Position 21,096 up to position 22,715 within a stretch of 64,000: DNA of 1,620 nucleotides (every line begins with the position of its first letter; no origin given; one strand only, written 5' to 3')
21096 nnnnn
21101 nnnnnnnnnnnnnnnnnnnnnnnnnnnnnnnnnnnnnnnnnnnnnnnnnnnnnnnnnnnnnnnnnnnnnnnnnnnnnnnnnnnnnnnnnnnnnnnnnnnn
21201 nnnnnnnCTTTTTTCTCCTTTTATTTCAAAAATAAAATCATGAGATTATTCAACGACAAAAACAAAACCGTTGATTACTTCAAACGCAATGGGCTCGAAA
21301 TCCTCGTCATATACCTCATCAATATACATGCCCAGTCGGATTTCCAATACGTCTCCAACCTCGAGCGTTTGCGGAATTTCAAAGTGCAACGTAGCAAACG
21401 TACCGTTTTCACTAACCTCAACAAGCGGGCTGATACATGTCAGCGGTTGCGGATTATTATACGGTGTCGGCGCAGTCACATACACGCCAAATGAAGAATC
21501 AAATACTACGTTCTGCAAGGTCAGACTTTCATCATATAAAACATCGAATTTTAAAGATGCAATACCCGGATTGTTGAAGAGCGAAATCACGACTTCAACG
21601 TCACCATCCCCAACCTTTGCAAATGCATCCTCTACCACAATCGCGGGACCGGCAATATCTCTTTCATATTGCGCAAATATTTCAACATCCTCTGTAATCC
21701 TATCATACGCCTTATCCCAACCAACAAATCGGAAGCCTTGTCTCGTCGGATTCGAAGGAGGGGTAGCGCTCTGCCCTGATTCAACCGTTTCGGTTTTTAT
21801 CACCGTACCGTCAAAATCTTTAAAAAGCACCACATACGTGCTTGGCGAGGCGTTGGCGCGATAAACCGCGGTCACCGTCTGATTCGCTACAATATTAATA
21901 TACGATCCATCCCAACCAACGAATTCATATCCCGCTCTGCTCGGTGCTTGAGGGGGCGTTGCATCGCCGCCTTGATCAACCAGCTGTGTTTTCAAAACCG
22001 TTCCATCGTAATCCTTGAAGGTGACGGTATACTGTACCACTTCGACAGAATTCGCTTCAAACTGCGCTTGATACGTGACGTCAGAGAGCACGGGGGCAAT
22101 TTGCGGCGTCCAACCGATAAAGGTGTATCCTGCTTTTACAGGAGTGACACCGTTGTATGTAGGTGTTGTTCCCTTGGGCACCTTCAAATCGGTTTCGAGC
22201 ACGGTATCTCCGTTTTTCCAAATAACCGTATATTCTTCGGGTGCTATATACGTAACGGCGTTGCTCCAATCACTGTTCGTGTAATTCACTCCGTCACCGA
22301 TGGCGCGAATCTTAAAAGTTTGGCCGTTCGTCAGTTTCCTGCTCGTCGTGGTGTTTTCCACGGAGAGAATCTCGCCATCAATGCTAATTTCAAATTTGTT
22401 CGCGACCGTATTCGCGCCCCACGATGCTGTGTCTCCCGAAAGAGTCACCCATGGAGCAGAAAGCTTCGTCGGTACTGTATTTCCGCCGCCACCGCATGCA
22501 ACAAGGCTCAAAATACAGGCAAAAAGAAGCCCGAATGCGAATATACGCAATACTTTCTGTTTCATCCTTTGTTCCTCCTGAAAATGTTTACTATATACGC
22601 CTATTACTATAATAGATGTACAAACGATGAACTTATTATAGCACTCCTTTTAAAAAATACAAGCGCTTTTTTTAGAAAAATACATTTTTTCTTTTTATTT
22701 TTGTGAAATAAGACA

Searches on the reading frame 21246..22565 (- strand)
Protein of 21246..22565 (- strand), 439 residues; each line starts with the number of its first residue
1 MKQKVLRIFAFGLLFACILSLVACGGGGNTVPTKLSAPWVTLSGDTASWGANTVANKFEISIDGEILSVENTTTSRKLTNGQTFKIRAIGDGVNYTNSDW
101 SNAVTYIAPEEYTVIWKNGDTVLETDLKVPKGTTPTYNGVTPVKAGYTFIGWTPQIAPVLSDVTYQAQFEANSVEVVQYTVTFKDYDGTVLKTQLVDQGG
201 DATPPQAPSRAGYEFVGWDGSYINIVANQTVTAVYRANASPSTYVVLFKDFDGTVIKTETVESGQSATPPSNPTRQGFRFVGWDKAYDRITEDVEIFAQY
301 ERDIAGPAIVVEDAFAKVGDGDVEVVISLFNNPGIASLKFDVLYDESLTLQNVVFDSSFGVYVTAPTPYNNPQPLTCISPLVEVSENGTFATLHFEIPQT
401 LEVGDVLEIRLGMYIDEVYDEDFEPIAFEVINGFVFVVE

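Call 11: find_encoding_contigs(protein=window:21246-22565:-, flank=6000, max_places=10)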
Protein window:21246-22565:- (439 aa): no gene with exactly this product is on record in the collection.

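Call 15: find_homologous_proteins(query=window:21246-22565:-)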
Query window:21246-22565:- (439 aa): 432 proteins with E <= 0.001 among 6272 candidates; the best 120 are listed.
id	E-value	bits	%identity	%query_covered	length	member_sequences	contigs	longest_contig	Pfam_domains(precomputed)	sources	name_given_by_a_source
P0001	2.6e-292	988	100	100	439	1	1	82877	PF09479.17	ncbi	-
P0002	2.6e-193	661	56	70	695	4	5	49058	PF09479.17,PF00963.25,PF18998.7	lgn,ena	-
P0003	6.2e-168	578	58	100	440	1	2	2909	PF09479.17,PF18998.7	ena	-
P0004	1.1e-163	564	42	56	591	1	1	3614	PF09479.17,PF18998.7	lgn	-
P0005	1.2e-147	511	51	74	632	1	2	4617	PF09479.17,PF00963.25,PF18998.7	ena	-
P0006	5.7e-136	472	41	46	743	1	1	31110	PF09479.17,PF18998.7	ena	-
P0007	2.0e-131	457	47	37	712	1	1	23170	PF13988.12,PF09479.17,PF00404.25,PF13499.13,PF07663.17,PF18998.7,PF13202.13,PF00036.39,PF21817.4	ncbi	ncbi:MAG: InlB B-repeat-containing protein, partial [Saccharofermentanales bacterium]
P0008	4.3e-129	450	42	43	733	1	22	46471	PF09479.17,PF18998.7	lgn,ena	-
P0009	3.4e-127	444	39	68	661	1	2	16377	PF09479.17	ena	-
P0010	8.6e-122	426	52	68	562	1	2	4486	PF09479.17,PF18998.7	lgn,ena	-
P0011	4.2e-121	423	52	68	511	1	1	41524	PF09479.17,PF00963.25,PF18998.7,PF21817.4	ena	-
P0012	2.4e-116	408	34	85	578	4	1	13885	PF05075.20,PF09479.17,PF23608.2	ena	-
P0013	2.9e-114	401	41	69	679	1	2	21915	PF09479.17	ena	-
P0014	1.5e-113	399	32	69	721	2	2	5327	PF09479.17,PF18998.7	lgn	-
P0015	6.5e-112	393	40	54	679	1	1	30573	PF09479.17,PF18998.7,PF23608.2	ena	-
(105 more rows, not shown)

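Call 16: find_encoding_contigs(protein=P0001, flank=10000, max_places=10)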
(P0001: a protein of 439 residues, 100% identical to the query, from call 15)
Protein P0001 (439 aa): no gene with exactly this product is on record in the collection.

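Call 17: find_encoding_contigs(protein=P0003, flank=10000, max_places=10)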
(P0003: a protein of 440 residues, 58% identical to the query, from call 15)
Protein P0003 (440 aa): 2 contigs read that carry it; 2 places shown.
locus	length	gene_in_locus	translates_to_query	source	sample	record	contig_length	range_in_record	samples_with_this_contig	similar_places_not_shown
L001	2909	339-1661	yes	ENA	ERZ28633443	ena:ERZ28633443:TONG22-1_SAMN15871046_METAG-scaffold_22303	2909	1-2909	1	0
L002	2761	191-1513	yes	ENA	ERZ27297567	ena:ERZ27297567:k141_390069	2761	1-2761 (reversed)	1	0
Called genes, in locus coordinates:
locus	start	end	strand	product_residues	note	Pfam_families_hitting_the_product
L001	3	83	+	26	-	?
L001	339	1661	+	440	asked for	PF18998:Flg_new_2 (faint), PF09479:Flg_new (weak)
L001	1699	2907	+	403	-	?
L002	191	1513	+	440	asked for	PF18998:Flg_new_2 (faint), PF09479:Flg_new (weak)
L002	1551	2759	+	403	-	?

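Call 26: search_protein_families(library=pfam, proteins=[window:21246-22565:-], max_evalue=0.001)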
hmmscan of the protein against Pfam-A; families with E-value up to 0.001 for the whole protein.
window:21246-22565:- (439 aa): 2 families
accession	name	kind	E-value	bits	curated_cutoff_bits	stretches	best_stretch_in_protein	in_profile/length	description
PF09479.16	Flg_new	-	2.2e-21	76.1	27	2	179-218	1-38/65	Listeria-Bacteroides repeat domain (List_Bact_rpt)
PF18998.6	Flg_new_2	-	0.00052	20.4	23.6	0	179-237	1-71/73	Divergent InlB B-repeat domain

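Call 27: find_encoding_contigs(protein=P0002, flank=8000, max_places=10)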
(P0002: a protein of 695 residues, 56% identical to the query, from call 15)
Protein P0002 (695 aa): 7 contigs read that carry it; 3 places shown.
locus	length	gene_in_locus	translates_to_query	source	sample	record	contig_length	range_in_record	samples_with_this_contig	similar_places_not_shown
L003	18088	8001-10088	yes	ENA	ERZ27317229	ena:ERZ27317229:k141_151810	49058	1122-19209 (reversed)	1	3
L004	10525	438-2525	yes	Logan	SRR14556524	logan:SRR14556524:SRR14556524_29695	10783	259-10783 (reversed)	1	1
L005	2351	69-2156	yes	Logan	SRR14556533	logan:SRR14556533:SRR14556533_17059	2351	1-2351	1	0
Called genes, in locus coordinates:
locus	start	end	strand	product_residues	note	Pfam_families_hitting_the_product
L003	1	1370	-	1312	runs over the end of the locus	PF25199:nSTAND_NTPase5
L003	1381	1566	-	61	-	PF12728:HTH_17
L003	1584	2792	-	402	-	PF00753:Lactamase_B (weak)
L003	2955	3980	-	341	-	PF17761:DUF1016_N, PF06250:YhcG_C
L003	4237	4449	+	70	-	-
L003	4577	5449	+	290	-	PF11185:DUF2971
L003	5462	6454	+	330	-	-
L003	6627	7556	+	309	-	PF14659:Phage_int_SAM_3, PF00589:Phage_integrase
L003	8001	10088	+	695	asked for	PF18998:Flg_new_2 (faint), PF09479:Flg_new, PF00963:Cohesin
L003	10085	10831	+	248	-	PF00963:Cohesin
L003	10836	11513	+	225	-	-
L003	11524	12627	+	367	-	-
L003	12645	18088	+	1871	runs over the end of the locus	PF00404:Dockerin_1, PF20578:aBig_2 (faint), PF23952:LRR_EndoS (faint), PF13855:LRR_8 (weak), PF23598:LRR_14, PF12799:LRR_4, PF13855:LRR_8 (weak), PF09479:Flg_new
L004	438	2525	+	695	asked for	PF18998:Flg_new_2 (faint), PF09479:Flg_new, PF00963:Cohesin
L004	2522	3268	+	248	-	PF00963:Cohesin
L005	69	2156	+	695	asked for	PF18998:Flg_new_2 (faint), PF09479:Flg_new, PF00963:Cohesin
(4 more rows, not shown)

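Call 35: find_homologous_proteins(query=L003:6627-7553:+, max_evalue=1e-20)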
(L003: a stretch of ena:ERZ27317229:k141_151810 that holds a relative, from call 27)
Query L003:6627-7553:+ (309 aa): 7979 proteins with E <= 1e-20 among 8000 candidates; the best 120 are listed.
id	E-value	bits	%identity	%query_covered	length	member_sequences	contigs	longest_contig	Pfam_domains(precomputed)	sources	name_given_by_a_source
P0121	1.2e-203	693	100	100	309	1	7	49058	PF14659.13,PF00589.28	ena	-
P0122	5.4e-203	691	100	100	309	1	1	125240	PF14659.13,PF00589.28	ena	-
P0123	7.8e-203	690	100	100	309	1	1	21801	PF14659.13,PF00589.28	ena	-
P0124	2.9e-198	675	98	100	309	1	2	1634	PF14659.13,PF00589.28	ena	-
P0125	3.2e-196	668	95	100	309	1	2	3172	PF14659.13,PF00589.28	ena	-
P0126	1.0e-195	667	95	100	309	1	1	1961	PF14659.13,PF00589.28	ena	-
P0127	1.3e-195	666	95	100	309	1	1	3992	PF14659.13,PF00589.28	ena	-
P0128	3.4e-195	665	95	100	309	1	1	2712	PF14659.13,PF00589.28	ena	-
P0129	6.3e-192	654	94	100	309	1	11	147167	PF14659.13,PF00589.28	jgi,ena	-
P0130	2.8e-191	652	94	100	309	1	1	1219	PF14659.13,PF00589.28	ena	-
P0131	3.8e-190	648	93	100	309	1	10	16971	PF14659.13,PF00589.28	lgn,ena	-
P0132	5.6e-190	648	93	100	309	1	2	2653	PF14659.13,PF00589.28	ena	-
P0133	1.6e-189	646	93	100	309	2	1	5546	PF14659.13,PF00589.28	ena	-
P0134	1.7e-189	646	92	100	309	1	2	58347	PF14659.13,PF00589.28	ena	-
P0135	3.3e-189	645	93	100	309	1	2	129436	PF14659.13,PF00589.28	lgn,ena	-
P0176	2.2e-178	610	88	100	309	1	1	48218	PF14659.13,PF00589.28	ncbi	-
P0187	7.4e-177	605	87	100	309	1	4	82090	PF14659.13,PF00589.28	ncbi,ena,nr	ncbi:MAG: site-specific integrase [Clostridia bacterium]|nr:site-specific integrase [Clostridia bact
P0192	1.0e-175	601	86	100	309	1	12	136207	PF14659.13,PF00589.28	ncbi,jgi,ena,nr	ncbi:MAG: site-specific integrase [Ruminococcaceae bacterium]|nr:site-specific integrase [Oscillospi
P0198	8.8e-175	598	85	100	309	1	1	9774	PF14659.13,PF00589.28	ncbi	-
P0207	7.8e-171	585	83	100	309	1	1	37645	PF14659.13,PF00589.28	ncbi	-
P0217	9.2e-169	578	81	100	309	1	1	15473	PF14659.13,PF00589.28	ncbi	-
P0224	5.1e-166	569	80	100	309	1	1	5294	PF14659.13,PF00589.28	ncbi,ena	-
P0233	3.4e-164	563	80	100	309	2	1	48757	PF14659.13,PF00589.28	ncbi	-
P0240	3.3e-160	550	77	100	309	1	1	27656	PF14659.13,PF00589.28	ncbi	-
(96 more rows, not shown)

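Call 36: list_cluster_members(proteins=[P0001, P0176, P0198, P0207, P0217, P0233, P0240, P0187, P0192, P0224])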
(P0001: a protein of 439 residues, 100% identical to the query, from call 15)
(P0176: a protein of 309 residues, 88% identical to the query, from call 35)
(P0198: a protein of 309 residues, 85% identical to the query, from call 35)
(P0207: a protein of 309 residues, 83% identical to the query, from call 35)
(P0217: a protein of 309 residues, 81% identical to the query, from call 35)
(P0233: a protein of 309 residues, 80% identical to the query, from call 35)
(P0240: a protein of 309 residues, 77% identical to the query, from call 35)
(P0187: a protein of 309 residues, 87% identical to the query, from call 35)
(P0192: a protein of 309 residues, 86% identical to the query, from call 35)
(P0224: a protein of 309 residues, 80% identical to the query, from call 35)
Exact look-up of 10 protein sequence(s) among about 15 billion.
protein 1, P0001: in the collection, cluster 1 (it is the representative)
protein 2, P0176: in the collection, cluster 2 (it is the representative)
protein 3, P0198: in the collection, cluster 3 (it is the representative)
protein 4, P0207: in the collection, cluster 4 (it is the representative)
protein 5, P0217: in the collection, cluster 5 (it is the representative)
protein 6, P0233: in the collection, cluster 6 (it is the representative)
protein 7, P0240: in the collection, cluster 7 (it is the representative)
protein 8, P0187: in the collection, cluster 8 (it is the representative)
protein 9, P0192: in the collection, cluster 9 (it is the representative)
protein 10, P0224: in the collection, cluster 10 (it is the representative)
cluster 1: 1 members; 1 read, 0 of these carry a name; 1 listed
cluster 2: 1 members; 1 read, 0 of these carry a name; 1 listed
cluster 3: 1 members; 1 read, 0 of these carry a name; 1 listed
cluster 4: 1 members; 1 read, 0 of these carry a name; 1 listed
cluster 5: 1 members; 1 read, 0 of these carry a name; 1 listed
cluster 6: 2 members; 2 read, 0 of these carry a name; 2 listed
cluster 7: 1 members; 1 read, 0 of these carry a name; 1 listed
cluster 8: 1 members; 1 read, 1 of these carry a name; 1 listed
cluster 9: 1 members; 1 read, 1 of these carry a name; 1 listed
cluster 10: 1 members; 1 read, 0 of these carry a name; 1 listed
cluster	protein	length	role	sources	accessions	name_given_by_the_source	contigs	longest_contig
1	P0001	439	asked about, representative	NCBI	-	-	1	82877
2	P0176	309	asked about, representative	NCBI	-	-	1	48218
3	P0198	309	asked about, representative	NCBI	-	-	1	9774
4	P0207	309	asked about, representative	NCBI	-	-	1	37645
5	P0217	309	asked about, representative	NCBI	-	-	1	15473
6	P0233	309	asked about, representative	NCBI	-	-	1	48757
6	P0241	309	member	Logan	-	-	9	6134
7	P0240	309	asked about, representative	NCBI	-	-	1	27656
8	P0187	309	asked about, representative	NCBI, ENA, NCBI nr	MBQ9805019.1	MAG: site-specific integrase [Clostridia bacterium] | site-specific integrase [Clostridia bacterium]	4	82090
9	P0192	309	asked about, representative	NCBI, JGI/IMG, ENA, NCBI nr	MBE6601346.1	MAG: site-specific integrase [Ruminococcaceae bacterium] | site-specific integrase [Oscillospiraceae bacterium]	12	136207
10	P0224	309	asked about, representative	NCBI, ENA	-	-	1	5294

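Call 37: find_encoding_contigs(protein=P0121, flank=3000, max_places=10)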
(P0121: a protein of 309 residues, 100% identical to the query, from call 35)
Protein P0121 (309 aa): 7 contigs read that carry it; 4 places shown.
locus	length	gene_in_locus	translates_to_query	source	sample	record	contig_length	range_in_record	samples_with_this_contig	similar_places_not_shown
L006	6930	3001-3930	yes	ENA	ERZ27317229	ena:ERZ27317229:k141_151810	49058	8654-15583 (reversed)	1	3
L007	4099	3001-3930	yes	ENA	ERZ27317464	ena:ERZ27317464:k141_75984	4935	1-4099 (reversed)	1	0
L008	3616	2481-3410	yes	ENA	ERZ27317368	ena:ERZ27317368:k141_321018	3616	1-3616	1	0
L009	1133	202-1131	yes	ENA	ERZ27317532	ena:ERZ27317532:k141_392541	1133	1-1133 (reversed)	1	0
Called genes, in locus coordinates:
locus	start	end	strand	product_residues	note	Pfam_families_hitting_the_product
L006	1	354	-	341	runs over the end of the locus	PF17761:DUF1016_N, PF06250:YhcG_C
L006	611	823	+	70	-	-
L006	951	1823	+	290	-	PF11185:DUF2971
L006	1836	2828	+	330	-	-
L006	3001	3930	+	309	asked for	PF14659:Phage_int_SAM_3, PF00589:Phage_integrase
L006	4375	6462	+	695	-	PF18998:Flg_new_2 (faint), PF09479:Flg_new, PF00963:Cohesin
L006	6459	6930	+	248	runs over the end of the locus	PF00963:Cohesin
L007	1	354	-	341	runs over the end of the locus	PF17761:DUF1016_N, PF06250:YhcG_C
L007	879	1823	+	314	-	PF11185:DUF2971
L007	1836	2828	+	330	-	-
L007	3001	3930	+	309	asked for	PF14659:Phage_int_SAM_3, PF00589:Phage_integrase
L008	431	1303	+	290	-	PF11185:DUF2971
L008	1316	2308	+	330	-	-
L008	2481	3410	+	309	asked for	PF14659:Phage_int_SAM_3, PF00589:Phage_integrase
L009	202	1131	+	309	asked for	PF14659:Phage_int_SAM_3, PF00589:Phage_integrase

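Call 40: find_related_loci(query=P0121, collection=genome_contigs, flank=6000)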
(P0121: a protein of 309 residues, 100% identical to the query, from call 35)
Query P0121 (309 aa) in genome_contigs; peptide patterns used: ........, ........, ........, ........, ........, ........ (x = any residue, [..] = any of these).
136 stretches matched a pattern; 75 encode a relative of the query (tblastn E <= 1e-3); 75 distinct loci.
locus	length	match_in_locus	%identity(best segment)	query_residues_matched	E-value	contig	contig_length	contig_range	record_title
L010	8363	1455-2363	87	1-303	0e+0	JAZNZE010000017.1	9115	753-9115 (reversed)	MAG: Eubacteriales bacterium isolate T1900044770_TS20190236.MAGScoT_cleanbin_000011 SGB_2445_k141_632487, whole genome s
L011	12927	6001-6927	86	1-309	0e+0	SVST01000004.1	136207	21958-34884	MAG: Oscillospiraceae bacterium isolate SIG676 NODE_2707_length_136207_cov_3.894452, whole genome shotgun sequence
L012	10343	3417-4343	83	1-309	4e-177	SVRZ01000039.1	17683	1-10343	MAG: Oscillospiraceae bacterium isolate SIG656 NODE_57676_length_17683_cov_2.917122, whole genome shotgun sequence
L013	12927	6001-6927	80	1-309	2e-175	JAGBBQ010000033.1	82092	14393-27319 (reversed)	MAG: Clostridia bacterium isolate RGIG8971 Water_deer_Rectum-2__c157395, whole genome shotgun sequence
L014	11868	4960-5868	81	1-303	1e-172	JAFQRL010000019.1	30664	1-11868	MAG: Clostridia bacterium isolate RGIG2083 Goat_Colon-2__c367861, whole genome shotgun sequence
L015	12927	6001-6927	78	1-309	6e-170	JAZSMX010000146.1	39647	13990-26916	MAG: Eubacteriales bacterium isolate T1900044552_TS20190018.MAGScoT_cleanbin_000035 SGB_255_k141_1483562, whole genome s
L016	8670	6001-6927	77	1-309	2e-168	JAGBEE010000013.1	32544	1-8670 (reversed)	MAG: Clostridia bacterium isolate RGIG9037 Water_deer_Rectum-4__c1513, whole genome shotgun sequence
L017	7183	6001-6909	79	1-303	6e-166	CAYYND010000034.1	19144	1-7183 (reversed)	MAG TPA_asm: uncultured Lachnospiraceae bacterium isolate SRP350583_co1_358 genome assembly, contig: NODE_4954_length_19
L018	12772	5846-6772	77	1-309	6e-164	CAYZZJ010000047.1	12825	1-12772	MAG TPA_asm: uncultured Ruminococcus sp. isolate SRP315200_co1_669 genome assembly, contig: NODE_10396_length_12825_cov_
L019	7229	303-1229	75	1-309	1e-163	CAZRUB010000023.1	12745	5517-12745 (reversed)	MAG TPA_asm: uncultured Ruminococcus sp. isolate SRP225648_co1_64 genome assembly, contig: NODE_12483_length_12745_cov_5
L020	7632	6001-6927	71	1-309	2e-159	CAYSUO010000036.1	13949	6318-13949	MAG TPA_asm: uncultured Ruminococcus sp. isolate SRP225648_co1_893 genome assembly, contig: NODE_11029_length_13949_cov_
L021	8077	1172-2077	72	1-303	5e-152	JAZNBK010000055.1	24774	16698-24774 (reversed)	MAG: Eubacteriales bacterium isolate T1900044742_TS20190208.MAGScoT_cleanbin_000012 SGB_2074_k141_2005067, whole genome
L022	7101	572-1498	70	1-309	3e-151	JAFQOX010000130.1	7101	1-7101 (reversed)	MAG: Clostridia bacterium isolate RGIG2017 Goat_Colon-1__c744118, whole genome shotgun sequence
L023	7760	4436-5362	69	1-309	6e-150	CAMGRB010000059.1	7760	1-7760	MAG: uncultured Clostridia bacterium isolate SRR11551381_bin.19_metaWRAP_v1.3_MAG genome assembly, contig: ERZ11474004.7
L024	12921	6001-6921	66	1-307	4e-145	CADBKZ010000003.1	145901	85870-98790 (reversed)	MAG: uncultured Ruminococcus sp. isolate RUG14066 genome assembly, contig: RUG14066_asm_3, whole genome shotgun sequence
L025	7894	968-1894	66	1-309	5e-145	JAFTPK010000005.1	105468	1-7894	MAG: Clostridia bacterium isolate RGIG4029 Roe_deer_Cecum-5__c1310, whole genome shotgun sequence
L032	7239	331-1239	63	1-303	2e-136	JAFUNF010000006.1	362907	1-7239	MAG: Clostridia bacterium isolate RGIG4648 Roe_deer_Rectum-4__c1278, whole genome shotgun sequence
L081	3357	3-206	91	240-307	4e-36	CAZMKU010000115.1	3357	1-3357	MAG TPA_asm: uncultured Clostridium sp. isolate SRP315200_co1_163 genome assembly, contig: NODE_74799_length_3357_cov_8.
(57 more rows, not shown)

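Call 62: search_protein_families(library=pfam, proteins=[L010:2604-5117:+, L014:6137-8224:+, L015:7905-11636:+, L032:1475-3151:+, L025:2949-6308:+, L012:4612-6240:+, L023:5582-6979:+], max_evalue=0.001)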
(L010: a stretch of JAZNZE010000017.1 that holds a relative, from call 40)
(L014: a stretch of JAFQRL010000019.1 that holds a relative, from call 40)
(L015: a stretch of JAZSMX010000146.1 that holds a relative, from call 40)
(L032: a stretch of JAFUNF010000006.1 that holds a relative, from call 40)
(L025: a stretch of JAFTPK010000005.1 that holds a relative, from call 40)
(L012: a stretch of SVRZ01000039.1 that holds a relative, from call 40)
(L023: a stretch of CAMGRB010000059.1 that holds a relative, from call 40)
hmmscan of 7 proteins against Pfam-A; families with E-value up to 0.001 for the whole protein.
L010:2604-5117:+ (838 aa): 2 families
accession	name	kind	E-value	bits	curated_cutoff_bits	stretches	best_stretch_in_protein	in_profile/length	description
PF16378.10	DUF4988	-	3.8e-08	33.8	30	1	76-176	65-180/183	Domain of unknown function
PF01391.23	Collagen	-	7.5e-07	29.3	27.2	1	46-79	7-40/60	Collagen triple helix repeat (20 copies)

L014:6137-8224:+ (696 aa): 1 family
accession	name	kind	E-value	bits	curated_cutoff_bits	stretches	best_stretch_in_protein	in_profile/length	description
PF12389.13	Peptidase_M73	-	3.8e-07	30.6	22.5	1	8-193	3-184/196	Camelysin metallo-endopeptidase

L015:7905-11636:+ (1244 aa): 4 families
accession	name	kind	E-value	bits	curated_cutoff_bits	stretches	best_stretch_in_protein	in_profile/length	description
PF13306.12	LRR_5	-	1.5e-188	616.9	27.7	9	305-412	2-107/127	BspA type Leucine rich repeat region (6 copies)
PF13855.12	LRR_8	-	2.5e-34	117.2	27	2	178-230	2-56/61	Leucine rich repeat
PF12799.13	LRR_4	-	1.1e-09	38.7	27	0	178-214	2-39/44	Leucine Rich repeats (2 copies)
PF23952.1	LRR_EndoS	-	0.0007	20.2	27.9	0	205-276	41-113/116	Endo-beta-N-acetylglucosaminidase EndoS LRR domain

L032:1475-3151:+ (559 aa): 2 families
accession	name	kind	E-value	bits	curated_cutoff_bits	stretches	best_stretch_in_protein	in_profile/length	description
PF09479.16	Flg_new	-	7.1e-35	119.4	27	4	340-397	4-65/65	Listeria-Bacteroides repeat domain (List_Bact_rpt)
PF18998.6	Flg_new_2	-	1.7e-08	34.8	23.6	0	345-401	10-72/73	Divergent InlB B-repeat domain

L025:2949-6308:+ (1120 aa): 4 families
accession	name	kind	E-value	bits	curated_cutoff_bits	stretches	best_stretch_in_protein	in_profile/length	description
PF00271.37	Helicase_C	-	1.6e-12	48.1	23.5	1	743-867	11-110/110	Helicase conserved C-terminal domain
PF00176.29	SNF2-rel_dom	-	5.4e-12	45.8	24.9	1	278-452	2-185/290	SNF2-related domain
PF04851.21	ResIII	-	2.9e-08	34.3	22.5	1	274-431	4-163/164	Type III restriction enzyme, res subunit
PF00270.35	DEAD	-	5.5e-06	26.6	26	0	295-431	17-161/167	DEAD/DEAH box helicase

L012:4612-6240:+ (543 aa): 0 families

L023:5582-6979:+ (466 aa): 7 families
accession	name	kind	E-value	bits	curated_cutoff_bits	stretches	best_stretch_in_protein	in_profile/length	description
PF13421.11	Band_7_1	-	1.4e-36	126.5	24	1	30-226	15-198/211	SPFH domain-Band 7 family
PF12773.13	DZR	-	2.3e-16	60.1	27.3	3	421-463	1-45/45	Double zinc ribbon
PF13240.11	Zn_Ribbon_1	-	1e-12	47.8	25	2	445-466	2-23/23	zinc-ribbon domain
PF13248.11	Zn_ribbon_3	-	5.5e-10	38.8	27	1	444-466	4-26/26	zinc-ribbon domain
PF18912.6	DZR_2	-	1.7e-06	28.2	27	0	388-437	9-55/56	Double zinc ribbon domain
PF17032.10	Zn_ribbon_15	-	1.9e-06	29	28.9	0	386-407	52-73/73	zinc-ribbon family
PF10571.15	UPF0547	-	0.0002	21.9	29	0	421-442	3-25/26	Uncharacterised protein family UPF0547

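Call 63: search_protein_families(library=pfam, proteins=[L024:7136-7996:+, L081:422-1654:+, L011:7128-7745:+], max_evalue=0.001)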
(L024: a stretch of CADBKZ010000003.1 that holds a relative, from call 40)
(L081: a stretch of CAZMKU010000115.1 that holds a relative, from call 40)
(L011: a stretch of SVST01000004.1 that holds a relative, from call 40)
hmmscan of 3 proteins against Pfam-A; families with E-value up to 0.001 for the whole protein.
L024:7136-7996:+ (287 aa): 1 family
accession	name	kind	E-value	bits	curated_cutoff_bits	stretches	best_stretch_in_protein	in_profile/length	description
PF01041.23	DegT_DnrJ_EryC1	-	1.6e-25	90.5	19.8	1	111-255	213-359/360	DegT/DnrJ/EryC1/StrS aminotransferase family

L081:422-1654:+ (411 aa): 0 families

L011:7128-7745:+ (206 aa): 8 families
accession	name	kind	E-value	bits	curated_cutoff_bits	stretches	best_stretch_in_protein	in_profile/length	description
PF13432.12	TPR_16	-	1.5e-08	35.3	32.7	1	60-104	17-60/65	Tetratricopeptide repeat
PF14559.12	TPR_19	-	1e-07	32.6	25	1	61-110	12-61/68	Tetratricopeptide repeat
PF00515.34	TPR_1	-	1.4e-07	31.5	27.8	1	80-102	7-29/34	Tetratricopeptide repeat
PF13431.12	TPR_17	-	2.5e-07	30.9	24.4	0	63-94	2-33/34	Tetratricopeptide repeat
PF07719.23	TPR_2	-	6.1e-06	26.4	27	1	77-104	4-31/34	Tetratricopeptide repeat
PF12895.13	ANAPC3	-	0.00052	20.7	27.2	0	63-123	12-71/82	Anaphase-promoting complex, cyclosome, subunit 3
PF13174.12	TPR_6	-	0.00074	20.5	26.3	0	81-103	7-29/33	Tetratricopeptide repeat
PF12773.13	DZR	-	0.00078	20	27.3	0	16-42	12-36/45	Double zinc ribbon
